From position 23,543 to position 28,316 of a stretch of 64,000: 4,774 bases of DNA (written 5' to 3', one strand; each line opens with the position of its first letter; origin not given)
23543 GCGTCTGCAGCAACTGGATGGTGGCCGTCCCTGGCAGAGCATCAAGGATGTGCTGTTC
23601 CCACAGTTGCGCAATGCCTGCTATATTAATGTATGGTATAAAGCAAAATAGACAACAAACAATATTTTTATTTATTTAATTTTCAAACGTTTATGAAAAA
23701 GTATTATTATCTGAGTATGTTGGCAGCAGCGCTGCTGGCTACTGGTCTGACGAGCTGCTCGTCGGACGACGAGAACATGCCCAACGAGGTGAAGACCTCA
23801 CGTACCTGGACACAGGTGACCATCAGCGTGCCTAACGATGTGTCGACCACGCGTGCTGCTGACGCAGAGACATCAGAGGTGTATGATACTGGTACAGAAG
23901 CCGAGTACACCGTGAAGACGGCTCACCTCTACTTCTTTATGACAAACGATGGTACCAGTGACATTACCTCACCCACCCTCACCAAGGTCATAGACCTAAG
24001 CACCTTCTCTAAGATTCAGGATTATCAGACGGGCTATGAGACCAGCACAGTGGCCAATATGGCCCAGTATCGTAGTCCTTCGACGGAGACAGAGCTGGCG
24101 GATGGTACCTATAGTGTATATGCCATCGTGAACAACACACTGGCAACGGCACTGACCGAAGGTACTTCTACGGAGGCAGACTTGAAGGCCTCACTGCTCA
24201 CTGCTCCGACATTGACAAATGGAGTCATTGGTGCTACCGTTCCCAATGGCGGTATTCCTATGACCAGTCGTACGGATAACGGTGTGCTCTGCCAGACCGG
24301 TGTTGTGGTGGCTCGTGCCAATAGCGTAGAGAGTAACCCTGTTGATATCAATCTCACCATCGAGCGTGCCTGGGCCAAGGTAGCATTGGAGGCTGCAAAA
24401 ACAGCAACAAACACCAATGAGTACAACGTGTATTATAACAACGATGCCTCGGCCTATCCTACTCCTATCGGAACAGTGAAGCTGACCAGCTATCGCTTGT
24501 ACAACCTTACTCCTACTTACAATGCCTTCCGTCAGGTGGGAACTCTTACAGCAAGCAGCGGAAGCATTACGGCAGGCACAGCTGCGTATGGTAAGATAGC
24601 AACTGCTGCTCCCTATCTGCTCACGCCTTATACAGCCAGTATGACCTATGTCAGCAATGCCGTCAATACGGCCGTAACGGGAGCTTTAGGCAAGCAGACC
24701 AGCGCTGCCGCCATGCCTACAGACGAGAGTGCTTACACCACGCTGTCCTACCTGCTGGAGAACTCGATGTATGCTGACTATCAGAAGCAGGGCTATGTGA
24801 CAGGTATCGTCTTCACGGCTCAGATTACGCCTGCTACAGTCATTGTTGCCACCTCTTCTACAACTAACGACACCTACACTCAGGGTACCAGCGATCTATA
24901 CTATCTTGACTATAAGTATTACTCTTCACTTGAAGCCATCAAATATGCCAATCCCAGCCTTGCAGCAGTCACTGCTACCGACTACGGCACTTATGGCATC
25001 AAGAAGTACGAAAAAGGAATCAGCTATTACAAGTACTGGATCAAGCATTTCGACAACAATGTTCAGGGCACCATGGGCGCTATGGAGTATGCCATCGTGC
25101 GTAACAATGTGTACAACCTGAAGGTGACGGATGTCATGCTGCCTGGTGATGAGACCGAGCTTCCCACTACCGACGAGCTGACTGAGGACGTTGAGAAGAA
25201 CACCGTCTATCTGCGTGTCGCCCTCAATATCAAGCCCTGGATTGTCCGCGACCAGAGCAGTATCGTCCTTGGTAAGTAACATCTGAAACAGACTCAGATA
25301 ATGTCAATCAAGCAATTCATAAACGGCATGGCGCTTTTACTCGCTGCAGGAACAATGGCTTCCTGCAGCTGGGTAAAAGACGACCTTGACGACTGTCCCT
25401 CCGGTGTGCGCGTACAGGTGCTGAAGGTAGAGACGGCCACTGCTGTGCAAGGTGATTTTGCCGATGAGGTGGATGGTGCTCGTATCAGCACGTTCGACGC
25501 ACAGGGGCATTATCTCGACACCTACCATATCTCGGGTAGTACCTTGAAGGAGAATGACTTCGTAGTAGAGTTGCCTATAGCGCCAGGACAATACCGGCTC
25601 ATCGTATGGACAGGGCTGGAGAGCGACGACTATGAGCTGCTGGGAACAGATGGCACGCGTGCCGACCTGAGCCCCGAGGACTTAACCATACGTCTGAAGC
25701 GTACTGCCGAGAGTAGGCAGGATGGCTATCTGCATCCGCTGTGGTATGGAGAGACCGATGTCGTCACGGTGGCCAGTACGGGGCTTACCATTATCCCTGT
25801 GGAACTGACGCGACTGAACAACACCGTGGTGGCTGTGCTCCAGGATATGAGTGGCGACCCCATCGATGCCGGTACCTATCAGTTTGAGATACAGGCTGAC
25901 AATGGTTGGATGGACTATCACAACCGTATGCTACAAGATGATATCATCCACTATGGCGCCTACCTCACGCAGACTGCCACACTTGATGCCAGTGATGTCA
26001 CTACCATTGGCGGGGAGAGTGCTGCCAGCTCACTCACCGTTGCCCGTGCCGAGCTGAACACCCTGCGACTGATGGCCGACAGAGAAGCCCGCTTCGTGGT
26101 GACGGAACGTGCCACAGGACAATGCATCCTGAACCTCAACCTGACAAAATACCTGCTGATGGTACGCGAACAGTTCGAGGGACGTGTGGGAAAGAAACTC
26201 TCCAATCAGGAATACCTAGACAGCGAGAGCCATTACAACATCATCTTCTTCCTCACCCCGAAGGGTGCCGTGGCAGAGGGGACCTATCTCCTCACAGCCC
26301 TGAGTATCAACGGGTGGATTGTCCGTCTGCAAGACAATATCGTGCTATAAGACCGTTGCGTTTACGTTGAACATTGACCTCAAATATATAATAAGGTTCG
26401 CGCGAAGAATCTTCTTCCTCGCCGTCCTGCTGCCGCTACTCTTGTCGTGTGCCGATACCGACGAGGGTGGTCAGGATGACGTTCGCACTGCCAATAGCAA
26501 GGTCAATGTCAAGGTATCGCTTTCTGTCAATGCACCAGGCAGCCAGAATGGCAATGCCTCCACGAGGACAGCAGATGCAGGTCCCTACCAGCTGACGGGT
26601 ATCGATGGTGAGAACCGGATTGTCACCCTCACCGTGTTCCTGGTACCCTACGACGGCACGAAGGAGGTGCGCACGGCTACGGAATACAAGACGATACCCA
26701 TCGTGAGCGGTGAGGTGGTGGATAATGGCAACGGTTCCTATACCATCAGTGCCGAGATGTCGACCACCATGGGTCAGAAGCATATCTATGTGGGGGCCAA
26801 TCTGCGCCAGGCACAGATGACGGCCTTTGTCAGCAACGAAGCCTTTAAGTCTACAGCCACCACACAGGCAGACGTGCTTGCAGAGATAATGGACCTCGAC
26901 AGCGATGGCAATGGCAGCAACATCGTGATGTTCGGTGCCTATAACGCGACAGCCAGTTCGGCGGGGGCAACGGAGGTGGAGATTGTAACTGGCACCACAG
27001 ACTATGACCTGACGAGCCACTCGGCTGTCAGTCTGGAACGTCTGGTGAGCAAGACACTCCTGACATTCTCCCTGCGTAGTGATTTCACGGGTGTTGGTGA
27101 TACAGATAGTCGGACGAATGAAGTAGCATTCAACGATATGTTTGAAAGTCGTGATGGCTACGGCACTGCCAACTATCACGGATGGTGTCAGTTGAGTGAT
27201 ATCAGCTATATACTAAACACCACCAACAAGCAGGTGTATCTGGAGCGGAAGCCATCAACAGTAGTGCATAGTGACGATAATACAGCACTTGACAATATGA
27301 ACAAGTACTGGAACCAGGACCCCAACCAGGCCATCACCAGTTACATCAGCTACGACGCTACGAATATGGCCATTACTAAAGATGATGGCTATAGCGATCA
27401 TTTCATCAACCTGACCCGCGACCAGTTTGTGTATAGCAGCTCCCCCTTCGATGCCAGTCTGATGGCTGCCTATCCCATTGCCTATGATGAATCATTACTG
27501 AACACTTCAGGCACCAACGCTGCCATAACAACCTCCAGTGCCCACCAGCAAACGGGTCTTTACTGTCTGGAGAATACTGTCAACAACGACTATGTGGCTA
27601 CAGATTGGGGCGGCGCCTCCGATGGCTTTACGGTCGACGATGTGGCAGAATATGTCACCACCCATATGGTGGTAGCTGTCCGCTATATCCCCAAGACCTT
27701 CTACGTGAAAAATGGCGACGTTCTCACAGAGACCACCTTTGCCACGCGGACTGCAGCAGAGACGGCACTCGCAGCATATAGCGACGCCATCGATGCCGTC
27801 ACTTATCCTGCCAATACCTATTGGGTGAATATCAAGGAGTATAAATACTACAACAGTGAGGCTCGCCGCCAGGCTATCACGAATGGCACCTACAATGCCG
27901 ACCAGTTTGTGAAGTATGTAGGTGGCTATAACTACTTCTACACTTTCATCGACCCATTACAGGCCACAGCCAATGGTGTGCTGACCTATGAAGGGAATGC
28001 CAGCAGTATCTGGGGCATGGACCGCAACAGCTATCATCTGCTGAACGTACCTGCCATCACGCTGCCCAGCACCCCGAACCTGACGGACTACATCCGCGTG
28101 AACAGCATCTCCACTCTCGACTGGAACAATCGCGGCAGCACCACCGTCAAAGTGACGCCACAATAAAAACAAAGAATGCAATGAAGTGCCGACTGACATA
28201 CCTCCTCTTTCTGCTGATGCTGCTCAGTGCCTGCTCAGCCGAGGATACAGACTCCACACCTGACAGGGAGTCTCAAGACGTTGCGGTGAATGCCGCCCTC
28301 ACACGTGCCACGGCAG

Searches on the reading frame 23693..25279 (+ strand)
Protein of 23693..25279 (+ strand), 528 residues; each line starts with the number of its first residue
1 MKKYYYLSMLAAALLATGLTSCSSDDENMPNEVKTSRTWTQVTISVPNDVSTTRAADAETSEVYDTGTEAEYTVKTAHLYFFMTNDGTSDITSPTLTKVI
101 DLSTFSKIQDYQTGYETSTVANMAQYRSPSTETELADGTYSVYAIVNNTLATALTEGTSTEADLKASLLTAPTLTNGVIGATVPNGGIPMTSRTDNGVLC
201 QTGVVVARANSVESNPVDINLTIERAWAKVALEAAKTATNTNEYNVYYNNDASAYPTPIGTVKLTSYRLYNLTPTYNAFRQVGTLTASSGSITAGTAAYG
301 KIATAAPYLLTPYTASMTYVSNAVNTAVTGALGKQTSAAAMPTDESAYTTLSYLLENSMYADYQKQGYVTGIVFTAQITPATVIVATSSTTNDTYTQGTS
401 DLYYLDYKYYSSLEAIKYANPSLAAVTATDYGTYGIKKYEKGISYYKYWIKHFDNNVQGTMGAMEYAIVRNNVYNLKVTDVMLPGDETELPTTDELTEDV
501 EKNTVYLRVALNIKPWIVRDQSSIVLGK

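Call 12: search_protein_families(library=pfam, proteins=[window:23693-25279:+], max_evalue=0.01)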
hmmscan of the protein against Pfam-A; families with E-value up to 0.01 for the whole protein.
window:23693-25279:+ (528 aa): 1 family
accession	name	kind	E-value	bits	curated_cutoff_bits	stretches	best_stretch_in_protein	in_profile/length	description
PF15495.12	Fimbrillin_C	-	4.5e-21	75.5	27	1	438-521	2-83/84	Major fimbrial subunit protein type IV, Fimbrillin, C-terminal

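Call 79: find_homologous_proteins(query=window:23693-25279:+, max_evalue=0.001)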
Query window:23693-25279:+ (528 aa): 8 proteins with E <= 0.001 among 8000 candidates.
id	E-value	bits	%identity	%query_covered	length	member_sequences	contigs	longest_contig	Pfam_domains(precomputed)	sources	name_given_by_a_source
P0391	0.0e+0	1130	100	100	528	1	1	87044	PF15495.13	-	-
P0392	5.5e-140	486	51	96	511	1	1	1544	PF15495.13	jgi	-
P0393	5.5e-9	54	25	99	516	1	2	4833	PF06321.18,PF15495.13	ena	-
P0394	8.5e-8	50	25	99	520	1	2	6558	PF06321.18,PF15495.13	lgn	-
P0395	2.5e-7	48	25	99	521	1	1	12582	PF06321.18,PF15495.13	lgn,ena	-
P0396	4.2e-7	48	32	32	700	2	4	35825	PF15495.13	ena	-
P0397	7.2e-6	43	25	99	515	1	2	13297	PF06321.18,PF15495.13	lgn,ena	-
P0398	4.9e-4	37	36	17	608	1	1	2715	PF15495.13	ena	-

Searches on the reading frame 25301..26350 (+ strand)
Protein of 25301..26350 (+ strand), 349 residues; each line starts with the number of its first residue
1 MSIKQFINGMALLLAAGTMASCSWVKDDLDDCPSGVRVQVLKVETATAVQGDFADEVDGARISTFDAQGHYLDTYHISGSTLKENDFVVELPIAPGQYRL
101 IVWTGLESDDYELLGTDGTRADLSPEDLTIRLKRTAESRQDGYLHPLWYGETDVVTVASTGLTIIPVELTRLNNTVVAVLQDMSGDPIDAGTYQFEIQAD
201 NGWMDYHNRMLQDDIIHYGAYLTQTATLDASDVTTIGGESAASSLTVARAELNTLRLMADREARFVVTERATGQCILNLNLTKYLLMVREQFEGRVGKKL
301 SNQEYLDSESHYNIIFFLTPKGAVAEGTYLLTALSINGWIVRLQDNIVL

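Call 12: search_protein_families(library=pfam, proteins=[window:25301-26350:+], max_evalue=0.01)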
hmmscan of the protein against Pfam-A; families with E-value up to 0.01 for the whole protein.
window:25301-26350:+ (349 aa): 1 family
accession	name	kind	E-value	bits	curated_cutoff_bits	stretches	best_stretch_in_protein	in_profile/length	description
PF08842.16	Mfa2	-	2.5e-58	198.3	21.2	1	29-345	1-277/277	Fimbrillin-A associated anchor proteins Mfa1 and Mfa2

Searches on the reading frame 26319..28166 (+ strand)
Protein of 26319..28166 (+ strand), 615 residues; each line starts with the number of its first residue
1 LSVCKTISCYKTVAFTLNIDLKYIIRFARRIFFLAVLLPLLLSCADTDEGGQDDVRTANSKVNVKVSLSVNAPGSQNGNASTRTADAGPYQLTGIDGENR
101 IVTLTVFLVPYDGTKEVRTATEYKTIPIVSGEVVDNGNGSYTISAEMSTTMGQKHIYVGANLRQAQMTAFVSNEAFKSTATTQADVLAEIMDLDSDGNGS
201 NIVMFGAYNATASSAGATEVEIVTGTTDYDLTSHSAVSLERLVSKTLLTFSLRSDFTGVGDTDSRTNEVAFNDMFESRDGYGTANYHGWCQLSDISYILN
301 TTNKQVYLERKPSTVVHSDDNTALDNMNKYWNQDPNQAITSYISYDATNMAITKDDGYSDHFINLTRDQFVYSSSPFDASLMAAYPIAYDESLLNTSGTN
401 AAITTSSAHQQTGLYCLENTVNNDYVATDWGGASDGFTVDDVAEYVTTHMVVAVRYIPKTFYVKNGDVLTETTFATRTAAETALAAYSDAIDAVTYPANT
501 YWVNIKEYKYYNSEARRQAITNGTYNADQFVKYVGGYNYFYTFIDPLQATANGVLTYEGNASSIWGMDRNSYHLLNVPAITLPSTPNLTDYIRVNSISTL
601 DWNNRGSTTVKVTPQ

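Call 12: search_protein_families(library=pfam, proteins=[window:26319-28166:+], max_evalue=0.01)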
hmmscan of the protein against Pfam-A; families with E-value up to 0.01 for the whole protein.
window:26319-28166:+ (615 aa): 1 family
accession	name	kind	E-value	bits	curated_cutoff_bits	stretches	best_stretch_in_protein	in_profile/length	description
PF15495.12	Fimbrillin_C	-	0.0024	18.7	27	1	532-589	2-55/84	Major fimbrial subunit protein type IV, Fimbrillin, C-terminal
